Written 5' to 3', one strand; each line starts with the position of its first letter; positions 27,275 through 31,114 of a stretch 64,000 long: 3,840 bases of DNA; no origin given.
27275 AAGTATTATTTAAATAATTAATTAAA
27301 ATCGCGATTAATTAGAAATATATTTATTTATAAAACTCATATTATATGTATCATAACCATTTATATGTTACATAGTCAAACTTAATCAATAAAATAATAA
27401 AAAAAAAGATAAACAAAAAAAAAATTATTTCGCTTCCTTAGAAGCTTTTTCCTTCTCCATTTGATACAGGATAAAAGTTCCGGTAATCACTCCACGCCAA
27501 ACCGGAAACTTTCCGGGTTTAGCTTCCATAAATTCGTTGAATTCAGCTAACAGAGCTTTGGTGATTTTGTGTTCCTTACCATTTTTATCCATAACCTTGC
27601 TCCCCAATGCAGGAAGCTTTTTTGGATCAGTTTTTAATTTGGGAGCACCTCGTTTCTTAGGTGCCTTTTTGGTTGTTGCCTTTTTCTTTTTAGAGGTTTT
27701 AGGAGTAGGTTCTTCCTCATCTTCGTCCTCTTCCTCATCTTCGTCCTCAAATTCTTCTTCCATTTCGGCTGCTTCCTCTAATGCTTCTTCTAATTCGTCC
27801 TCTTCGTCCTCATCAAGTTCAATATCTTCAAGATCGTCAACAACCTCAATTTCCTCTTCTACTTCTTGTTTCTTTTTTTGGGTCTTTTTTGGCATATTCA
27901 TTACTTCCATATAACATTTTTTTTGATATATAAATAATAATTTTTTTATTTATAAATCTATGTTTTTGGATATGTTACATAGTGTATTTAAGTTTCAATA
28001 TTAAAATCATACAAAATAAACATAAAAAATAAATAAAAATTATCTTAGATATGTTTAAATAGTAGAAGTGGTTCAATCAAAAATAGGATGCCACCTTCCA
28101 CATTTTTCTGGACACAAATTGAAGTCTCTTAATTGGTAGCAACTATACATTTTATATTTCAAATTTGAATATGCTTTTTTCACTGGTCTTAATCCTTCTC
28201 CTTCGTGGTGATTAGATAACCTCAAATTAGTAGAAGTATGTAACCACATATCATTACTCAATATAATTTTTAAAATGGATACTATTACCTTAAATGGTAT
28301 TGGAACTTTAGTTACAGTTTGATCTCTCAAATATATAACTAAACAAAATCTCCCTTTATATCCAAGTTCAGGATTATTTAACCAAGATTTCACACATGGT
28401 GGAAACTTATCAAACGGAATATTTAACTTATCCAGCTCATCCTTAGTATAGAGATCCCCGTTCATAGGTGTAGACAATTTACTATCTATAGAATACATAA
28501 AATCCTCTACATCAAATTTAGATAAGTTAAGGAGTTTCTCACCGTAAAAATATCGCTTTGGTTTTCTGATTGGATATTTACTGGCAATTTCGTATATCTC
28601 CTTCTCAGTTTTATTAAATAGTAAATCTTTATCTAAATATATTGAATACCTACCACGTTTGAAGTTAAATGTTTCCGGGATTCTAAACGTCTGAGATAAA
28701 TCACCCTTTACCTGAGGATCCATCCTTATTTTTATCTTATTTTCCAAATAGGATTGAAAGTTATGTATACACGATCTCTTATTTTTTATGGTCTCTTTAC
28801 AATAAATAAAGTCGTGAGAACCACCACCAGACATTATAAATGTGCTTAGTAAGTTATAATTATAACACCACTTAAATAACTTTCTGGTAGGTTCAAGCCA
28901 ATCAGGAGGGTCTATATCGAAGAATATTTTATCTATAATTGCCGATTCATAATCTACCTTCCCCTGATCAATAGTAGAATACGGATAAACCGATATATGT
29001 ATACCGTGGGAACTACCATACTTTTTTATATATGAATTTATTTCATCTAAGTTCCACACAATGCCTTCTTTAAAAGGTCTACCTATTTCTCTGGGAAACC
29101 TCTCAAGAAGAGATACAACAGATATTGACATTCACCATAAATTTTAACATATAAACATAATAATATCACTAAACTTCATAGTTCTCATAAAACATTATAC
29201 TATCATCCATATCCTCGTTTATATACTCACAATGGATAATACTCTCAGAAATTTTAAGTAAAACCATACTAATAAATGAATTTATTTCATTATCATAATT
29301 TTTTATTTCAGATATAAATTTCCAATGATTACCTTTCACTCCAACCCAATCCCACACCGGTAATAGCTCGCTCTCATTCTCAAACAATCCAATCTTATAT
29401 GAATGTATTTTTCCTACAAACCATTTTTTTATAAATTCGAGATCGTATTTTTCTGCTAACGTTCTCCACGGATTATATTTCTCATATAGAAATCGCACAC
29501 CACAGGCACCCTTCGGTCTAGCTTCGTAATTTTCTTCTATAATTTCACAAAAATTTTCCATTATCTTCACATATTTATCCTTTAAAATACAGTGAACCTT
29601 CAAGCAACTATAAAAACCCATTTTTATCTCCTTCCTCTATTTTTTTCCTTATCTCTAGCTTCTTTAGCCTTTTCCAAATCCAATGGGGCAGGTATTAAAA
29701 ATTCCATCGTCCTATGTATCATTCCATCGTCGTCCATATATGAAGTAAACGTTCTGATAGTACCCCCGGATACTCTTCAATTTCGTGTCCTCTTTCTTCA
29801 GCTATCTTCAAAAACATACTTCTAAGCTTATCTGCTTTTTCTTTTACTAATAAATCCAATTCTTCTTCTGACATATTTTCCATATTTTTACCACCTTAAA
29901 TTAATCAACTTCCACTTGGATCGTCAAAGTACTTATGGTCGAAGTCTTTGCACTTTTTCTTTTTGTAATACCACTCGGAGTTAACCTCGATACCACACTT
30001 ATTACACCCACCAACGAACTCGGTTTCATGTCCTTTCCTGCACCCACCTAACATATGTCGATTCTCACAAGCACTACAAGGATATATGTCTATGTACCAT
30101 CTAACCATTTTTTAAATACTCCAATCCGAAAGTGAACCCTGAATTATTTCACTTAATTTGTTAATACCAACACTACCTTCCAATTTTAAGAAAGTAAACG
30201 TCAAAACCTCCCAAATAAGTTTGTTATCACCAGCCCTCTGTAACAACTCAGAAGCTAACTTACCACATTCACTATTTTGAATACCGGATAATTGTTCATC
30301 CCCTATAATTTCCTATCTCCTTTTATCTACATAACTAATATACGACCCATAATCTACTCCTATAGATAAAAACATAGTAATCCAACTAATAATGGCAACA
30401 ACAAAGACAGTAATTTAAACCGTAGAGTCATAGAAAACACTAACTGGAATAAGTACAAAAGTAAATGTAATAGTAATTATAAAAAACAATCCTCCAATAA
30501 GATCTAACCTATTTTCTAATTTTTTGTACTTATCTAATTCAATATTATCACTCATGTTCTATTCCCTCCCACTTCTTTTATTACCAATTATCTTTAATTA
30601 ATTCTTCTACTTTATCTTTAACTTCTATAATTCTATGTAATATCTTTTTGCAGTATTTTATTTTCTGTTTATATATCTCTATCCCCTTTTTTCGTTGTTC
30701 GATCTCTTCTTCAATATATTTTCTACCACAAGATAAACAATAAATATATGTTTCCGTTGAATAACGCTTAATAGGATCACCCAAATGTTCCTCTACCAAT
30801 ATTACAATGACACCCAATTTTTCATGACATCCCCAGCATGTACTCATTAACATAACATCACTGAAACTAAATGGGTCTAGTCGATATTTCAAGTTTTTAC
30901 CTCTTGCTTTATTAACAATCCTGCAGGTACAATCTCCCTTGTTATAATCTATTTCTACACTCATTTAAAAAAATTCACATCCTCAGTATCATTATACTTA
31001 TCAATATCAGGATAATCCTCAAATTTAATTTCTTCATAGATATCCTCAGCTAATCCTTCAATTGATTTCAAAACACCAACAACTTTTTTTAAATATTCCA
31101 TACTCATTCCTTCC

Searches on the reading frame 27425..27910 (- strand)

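Call 65: search_protein_families(library=pfam, proteins=[window:27425-27910:-], max_evalue=0.05)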
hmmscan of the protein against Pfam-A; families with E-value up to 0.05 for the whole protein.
window:27425-27910:- (161 aa): 3 families
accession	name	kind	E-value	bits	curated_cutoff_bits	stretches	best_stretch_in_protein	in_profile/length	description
PF07133.16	Merozoite_SPAM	-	0.021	15.3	27.5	1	10-127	29-152/176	Merozoite surface protein (SPAM)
PF01397.27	Terpene_synth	-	0.03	14.5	37.6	0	2-62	32-93/188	Terpene synthase, N-terminal domain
PF11719.13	Drc1-Sld2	-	0.031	14.4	28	1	6-87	309-385/416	DNA replication and checkpoint protein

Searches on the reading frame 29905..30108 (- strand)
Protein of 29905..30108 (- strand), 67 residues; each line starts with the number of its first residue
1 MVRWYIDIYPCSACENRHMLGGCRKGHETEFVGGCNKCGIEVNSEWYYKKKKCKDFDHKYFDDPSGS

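Call 85: search_protein_families(library=pfam, proteins=[window:29905-30108:-], max_evalue=0.1)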
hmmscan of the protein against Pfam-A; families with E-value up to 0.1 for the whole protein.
window:29905-30108:- (67 aa): 1 family
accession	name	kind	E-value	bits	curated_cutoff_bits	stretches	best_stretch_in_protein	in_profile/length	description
PF24458.1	DUF7573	-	0.076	13.4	30.2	0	35-47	14-26/39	Domain of unknown function (DUF7573)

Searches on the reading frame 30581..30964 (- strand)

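Call 85: search_protein_families(library=pfam, proteins=[window:30581-30964:-], max_evalue=0.1)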
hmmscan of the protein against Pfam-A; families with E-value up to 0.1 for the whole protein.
window:30581-30964:- (127 aa): 1 family
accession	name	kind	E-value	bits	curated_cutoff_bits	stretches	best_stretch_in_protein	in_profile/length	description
PF06467.20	zf-FCS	-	0.025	14.9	22.4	0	40-65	4-27/39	MYM-type Zinc finger with FCS sequence motif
